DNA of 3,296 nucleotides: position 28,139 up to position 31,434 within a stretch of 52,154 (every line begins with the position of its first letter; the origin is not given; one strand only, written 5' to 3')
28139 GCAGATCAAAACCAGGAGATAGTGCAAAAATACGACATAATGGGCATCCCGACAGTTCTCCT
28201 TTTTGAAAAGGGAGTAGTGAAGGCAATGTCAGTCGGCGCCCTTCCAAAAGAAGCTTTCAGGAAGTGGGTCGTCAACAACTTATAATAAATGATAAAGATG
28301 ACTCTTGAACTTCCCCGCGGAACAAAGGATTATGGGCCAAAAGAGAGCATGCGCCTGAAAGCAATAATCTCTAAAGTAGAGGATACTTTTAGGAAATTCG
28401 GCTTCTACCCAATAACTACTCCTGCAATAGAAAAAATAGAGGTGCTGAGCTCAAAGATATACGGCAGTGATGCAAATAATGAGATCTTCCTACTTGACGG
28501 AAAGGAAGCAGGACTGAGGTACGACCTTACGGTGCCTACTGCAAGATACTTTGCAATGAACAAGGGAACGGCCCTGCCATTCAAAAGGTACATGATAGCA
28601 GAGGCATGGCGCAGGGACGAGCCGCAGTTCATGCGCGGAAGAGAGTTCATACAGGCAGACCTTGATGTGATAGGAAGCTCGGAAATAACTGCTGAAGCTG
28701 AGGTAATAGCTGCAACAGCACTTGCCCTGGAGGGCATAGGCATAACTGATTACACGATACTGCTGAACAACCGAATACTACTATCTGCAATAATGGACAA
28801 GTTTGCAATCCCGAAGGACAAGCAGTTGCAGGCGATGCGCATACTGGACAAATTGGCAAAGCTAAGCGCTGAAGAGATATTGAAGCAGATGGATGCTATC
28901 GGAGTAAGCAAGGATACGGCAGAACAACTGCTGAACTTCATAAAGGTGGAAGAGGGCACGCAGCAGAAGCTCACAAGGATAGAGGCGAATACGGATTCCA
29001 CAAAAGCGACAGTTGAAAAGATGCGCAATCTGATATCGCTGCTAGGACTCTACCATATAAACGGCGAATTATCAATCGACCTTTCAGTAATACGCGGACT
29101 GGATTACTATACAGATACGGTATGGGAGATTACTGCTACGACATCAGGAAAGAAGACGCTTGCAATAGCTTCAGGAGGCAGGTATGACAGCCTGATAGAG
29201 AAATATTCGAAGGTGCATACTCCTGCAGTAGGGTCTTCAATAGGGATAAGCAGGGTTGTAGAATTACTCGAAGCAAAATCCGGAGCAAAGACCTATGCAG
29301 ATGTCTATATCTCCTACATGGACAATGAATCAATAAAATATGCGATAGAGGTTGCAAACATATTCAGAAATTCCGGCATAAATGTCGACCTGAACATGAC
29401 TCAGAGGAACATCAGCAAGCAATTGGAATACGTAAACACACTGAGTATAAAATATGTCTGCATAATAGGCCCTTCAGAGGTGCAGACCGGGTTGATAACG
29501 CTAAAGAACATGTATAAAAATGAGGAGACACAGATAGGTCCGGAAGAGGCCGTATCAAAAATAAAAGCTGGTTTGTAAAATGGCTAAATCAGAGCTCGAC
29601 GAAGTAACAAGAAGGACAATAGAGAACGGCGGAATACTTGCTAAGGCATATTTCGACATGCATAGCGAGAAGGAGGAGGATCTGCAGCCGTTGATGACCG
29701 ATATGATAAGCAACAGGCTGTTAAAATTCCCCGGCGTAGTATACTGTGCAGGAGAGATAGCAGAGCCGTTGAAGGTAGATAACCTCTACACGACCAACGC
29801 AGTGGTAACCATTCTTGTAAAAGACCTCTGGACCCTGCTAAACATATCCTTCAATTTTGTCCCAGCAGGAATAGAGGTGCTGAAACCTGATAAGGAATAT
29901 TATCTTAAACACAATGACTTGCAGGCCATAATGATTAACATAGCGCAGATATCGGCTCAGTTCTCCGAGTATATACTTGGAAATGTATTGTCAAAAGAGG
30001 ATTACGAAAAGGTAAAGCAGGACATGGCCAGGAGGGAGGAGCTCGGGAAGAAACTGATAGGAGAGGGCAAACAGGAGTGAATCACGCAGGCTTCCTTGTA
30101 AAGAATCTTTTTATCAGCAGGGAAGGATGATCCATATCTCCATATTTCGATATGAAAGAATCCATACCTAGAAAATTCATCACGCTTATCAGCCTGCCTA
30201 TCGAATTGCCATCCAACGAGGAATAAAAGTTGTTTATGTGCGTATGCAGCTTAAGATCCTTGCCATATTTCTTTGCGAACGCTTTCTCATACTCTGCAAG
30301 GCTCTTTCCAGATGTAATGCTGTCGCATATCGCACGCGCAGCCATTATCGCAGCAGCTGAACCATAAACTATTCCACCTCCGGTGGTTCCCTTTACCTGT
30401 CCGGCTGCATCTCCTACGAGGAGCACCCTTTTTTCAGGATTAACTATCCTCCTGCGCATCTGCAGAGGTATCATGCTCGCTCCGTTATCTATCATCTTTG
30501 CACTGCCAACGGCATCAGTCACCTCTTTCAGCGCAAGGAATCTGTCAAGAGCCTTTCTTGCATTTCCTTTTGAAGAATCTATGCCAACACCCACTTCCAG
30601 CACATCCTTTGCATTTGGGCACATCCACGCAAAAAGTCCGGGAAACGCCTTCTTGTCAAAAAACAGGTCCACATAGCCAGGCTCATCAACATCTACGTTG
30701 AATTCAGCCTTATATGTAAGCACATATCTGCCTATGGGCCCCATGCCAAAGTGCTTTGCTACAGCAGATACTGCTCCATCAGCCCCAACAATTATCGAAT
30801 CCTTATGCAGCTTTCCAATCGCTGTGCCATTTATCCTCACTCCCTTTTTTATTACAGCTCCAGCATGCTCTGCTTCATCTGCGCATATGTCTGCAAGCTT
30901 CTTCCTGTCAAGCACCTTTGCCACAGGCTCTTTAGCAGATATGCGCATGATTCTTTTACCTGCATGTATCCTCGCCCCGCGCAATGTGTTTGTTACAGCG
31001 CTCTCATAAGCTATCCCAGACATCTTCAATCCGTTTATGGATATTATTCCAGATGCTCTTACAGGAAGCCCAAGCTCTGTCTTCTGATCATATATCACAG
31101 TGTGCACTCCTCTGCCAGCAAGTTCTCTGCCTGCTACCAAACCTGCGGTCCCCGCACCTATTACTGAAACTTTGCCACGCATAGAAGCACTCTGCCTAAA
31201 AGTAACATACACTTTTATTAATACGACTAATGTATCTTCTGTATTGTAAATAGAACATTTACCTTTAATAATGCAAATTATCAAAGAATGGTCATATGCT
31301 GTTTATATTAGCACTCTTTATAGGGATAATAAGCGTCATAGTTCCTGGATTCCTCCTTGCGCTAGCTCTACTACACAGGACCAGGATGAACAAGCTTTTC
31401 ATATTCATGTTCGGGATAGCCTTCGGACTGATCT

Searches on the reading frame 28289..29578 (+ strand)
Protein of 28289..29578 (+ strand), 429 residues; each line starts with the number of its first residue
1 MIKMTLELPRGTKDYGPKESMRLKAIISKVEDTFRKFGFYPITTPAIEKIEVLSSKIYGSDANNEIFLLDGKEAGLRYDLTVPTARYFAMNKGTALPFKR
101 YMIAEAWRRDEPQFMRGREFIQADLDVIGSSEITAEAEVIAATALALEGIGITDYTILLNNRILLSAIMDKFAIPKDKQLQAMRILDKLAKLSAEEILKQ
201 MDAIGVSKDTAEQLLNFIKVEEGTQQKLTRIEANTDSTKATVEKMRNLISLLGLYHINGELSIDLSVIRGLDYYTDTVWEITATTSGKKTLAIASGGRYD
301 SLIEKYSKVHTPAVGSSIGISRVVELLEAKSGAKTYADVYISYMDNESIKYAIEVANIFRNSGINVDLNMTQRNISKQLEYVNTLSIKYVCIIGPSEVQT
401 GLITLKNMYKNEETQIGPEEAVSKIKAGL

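Call 52: search_protein_families(library=pfam, proteins=[window:28289-29578:+], max_evalue=0.00001)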
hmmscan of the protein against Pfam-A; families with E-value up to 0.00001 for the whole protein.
window:28289-29578:+ (429 aa): 2 families
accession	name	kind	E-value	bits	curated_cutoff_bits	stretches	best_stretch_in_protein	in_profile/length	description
PF13393.11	tRNA-synt_His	-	7.2e-42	144.1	25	1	11-322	1-307/308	Histidyl-tRNA synthetase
PF03129.25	HGTP_anticodon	-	2.4e-13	50.5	21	1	338-427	1-93/94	Anticodon binding domain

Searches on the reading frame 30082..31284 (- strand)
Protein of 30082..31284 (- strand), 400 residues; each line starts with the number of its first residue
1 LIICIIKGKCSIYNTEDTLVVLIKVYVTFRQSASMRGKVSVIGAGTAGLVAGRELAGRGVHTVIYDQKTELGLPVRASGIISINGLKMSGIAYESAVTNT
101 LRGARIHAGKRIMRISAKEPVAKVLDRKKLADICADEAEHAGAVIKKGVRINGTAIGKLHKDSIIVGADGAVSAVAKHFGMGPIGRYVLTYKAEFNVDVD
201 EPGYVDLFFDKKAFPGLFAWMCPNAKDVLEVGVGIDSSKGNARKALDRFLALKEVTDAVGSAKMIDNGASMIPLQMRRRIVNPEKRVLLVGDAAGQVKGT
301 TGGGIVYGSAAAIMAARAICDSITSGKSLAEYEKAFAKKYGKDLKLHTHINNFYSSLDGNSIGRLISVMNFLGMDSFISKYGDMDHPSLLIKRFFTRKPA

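Call 52: search_protein_families(library=pfam, proteins=[window:30082-31284:-], max_evalue=0.00001)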
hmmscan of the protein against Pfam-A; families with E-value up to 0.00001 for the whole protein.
window:30082-31284:- (400 aa): 2 families
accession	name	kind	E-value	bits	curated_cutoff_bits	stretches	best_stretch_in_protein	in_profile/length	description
PF01494.25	FAD_binding_3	-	1.3e-11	44.8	22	1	38-317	3-316/349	FAD binding domain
PF22578.2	GGR_cat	-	4.6e-07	30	27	1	195-253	11-71/88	Geranylgeranyl reductase catalytic domain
